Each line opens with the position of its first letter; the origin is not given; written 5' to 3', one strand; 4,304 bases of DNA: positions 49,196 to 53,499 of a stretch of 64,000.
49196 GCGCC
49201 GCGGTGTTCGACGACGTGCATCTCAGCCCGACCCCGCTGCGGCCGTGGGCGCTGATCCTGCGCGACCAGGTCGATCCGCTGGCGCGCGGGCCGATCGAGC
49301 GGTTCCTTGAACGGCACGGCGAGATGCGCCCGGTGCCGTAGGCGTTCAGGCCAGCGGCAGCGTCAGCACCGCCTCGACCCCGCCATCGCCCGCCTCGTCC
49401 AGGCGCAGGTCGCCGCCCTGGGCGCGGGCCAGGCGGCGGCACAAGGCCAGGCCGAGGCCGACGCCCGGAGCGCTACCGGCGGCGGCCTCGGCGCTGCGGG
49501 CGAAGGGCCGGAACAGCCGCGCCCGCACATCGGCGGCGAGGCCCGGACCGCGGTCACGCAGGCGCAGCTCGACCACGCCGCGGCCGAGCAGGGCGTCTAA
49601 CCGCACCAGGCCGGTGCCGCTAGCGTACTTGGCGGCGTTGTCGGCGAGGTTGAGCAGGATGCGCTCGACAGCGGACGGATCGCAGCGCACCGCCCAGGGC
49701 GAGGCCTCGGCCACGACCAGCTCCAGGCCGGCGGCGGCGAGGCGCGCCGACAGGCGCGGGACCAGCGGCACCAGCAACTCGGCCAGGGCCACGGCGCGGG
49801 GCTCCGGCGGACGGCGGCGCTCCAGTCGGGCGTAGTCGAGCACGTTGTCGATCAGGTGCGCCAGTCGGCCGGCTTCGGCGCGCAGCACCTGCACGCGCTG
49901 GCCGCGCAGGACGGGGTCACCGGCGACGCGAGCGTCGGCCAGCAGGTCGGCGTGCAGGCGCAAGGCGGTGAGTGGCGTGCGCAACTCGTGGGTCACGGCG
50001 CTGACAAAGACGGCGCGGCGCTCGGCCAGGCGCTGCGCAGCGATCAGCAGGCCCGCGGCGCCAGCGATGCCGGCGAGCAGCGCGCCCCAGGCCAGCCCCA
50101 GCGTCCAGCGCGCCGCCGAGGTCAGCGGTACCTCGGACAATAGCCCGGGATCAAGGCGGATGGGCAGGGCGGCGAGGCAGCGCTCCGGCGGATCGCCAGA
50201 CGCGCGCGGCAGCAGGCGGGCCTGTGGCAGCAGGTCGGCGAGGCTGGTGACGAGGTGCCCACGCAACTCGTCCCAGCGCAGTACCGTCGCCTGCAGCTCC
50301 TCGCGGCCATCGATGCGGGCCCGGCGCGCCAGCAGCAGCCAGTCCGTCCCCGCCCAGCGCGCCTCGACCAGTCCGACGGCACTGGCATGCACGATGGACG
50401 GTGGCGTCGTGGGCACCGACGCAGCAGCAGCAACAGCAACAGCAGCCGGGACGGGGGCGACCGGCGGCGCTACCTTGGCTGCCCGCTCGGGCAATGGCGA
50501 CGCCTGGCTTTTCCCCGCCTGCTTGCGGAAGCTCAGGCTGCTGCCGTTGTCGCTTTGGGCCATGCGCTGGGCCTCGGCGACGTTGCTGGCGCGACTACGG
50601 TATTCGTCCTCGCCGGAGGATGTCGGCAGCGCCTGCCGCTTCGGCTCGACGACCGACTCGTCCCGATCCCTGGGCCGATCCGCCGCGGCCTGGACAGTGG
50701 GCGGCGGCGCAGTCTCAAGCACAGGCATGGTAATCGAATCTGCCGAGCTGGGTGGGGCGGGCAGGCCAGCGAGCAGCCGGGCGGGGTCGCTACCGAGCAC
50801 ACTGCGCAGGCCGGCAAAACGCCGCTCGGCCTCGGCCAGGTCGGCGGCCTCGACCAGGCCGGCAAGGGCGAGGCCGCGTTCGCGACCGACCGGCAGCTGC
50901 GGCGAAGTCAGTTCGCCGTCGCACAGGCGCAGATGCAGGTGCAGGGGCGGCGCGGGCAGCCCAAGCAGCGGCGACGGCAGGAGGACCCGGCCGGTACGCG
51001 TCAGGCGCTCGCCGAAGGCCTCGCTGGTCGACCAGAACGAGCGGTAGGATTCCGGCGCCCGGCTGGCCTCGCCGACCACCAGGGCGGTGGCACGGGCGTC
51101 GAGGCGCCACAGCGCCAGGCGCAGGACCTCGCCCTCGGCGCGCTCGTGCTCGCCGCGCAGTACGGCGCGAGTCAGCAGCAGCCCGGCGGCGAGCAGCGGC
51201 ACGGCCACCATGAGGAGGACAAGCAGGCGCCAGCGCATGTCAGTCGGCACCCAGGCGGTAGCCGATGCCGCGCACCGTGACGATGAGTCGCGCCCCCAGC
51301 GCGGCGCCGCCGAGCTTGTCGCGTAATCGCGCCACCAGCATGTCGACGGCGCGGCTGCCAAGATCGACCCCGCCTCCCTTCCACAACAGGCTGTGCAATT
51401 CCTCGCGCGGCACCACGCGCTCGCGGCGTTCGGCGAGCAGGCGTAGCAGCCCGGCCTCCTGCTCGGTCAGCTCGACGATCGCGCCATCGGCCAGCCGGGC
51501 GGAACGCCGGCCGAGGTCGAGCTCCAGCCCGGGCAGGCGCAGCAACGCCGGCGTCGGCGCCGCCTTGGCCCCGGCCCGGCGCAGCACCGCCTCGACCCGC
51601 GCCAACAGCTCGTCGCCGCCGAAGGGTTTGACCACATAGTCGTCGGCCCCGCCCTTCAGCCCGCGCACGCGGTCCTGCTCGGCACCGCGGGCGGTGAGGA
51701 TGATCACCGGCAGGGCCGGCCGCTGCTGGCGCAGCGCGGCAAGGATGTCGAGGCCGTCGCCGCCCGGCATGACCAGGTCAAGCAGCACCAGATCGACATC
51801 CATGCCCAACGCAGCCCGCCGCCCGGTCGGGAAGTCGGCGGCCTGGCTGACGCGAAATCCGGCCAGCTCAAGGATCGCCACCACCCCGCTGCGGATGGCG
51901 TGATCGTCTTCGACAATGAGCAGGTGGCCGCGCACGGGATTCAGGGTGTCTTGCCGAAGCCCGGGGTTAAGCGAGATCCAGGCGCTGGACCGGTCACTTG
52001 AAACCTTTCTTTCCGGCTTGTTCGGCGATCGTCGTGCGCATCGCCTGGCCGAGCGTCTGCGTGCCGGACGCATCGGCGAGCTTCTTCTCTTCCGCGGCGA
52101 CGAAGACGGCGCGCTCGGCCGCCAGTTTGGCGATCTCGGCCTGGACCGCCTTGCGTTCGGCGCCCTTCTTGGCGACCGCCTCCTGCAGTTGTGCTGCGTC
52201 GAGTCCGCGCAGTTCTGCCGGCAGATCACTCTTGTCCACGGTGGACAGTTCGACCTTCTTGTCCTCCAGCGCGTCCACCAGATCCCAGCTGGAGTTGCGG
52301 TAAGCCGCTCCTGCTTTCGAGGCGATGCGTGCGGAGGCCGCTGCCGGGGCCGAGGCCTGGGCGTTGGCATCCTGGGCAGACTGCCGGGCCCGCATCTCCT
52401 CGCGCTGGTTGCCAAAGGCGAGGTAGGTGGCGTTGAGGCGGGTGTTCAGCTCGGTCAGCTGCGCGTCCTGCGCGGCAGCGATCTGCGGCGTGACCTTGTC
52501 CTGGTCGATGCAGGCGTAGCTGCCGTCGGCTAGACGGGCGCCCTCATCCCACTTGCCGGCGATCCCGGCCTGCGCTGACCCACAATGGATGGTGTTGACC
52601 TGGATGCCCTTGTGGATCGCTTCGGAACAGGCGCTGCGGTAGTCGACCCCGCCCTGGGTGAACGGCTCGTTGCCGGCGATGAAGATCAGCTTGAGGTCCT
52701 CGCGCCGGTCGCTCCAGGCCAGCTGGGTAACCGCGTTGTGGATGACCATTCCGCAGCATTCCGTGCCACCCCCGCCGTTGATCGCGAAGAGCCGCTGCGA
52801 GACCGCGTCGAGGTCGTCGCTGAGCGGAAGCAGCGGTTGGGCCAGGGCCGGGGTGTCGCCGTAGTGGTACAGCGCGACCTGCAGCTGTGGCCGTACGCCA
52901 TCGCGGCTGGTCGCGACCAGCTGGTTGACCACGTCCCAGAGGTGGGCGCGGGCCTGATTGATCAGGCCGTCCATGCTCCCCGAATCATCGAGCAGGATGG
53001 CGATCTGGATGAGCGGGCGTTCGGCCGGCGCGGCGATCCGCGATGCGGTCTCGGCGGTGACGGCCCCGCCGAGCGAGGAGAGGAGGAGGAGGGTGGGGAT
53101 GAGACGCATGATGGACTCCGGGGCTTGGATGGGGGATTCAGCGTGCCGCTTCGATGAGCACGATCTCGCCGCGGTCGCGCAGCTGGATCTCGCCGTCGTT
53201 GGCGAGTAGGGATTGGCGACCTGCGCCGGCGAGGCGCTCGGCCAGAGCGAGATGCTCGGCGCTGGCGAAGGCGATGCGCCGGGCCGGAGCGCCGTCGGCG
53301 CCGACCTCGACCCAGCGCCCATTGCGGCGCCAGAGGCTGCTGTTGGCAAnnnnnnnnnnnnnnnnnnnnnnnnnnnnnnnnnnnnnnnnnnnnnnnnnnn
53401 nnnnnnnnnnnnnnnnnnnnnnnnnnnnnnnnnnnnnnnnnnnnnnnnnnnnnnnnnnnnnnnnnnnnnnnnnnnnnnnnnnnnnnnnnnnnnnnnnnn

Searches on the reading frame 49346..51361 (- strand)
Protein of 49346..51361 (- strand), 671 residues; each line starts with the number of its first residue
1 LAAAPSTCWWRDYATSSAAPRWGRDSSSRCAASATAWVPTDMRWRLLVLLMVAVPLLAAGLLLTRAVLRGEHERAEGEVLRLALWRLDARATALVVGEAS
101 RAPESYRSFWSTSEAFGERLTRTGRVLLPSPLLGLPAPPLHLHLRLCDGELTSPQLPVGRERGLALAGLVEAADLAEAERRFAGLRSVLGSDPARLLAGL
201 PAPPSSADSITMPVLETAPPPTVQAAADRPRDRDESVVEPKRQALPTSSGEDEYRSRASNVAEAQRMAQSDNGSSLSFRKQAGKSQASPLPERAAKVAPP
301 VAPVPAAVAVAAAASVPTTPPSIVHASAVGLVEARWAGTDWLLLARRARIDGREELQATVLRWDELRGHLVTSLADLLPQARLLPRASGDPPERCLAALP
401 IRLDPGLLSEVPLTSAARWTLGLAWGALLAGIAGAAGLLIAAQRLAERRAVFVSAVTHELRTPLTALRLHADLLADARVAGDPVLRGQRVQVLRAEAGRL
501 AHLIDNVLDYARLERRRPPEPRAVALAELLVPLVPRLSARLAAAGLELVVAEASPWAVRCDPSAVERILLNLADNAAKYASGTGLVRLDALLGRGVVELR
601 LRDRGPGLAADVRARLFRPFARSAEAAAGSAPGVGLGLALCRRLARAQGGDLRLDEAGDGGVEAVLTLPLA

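Call 75: search_protein_families(library=pfam, proteins=[window:49346-51361:-])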
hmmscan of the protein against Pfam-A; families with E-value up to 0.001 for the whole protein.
window:49346-51361:- (671 aa): 2 families
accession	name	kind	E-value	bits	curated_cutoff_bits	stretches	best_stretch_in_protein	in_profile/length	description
PF02518.31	HATPase_c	-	2e-19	70.5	26.4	1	561-670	2-109/111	Histidine kinase-, DNA gyrase B-, and HSP90-like ATPase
PF00512.31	HisKA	-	1.3e-14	54.5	26.9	1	450-515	3-65/66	His Kinase A (phospho-acceptor) domain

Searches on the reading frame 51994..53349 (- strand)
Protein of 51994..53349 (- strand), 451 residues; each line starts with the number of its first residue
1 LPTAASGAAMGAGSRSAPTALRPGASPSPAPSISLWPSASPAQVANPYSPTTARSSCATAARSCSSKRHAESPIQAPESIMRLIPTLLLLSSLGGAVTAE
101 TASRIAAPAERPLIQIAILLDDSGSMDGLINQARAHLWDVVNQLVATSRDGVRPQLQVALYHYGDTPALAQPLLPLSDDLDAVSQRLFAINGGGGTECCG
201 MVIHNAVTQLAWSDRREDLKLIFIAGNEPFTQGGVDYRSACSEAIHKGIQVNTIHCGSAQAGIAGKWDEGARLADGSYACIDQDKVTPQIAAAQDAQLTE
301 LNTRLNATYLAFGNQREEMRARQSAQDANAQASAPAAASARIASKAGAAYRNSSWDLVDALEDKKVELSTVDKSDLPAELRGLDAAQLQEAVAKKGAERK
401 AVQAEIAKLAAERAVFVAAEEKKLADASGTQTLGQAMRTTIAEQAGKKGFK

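Call 75: search_protein_families(library=pfam, proteins=[window:51994-53349:-])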
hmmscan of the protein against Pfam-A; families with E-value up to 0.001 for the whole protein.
window:51994-53349:- (451 aa): 2 families
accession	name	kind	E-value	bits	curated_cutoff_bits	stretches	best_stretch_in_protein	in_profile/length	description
PF00092.34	VWA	-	2.8e-08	34.6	23.8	1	116-259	2-142/174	von Willebrand factor type A domain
PF13519.12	VWA_2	-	0.00021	22.3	27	1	117-210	2-89/107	von Willebrand factor type A domain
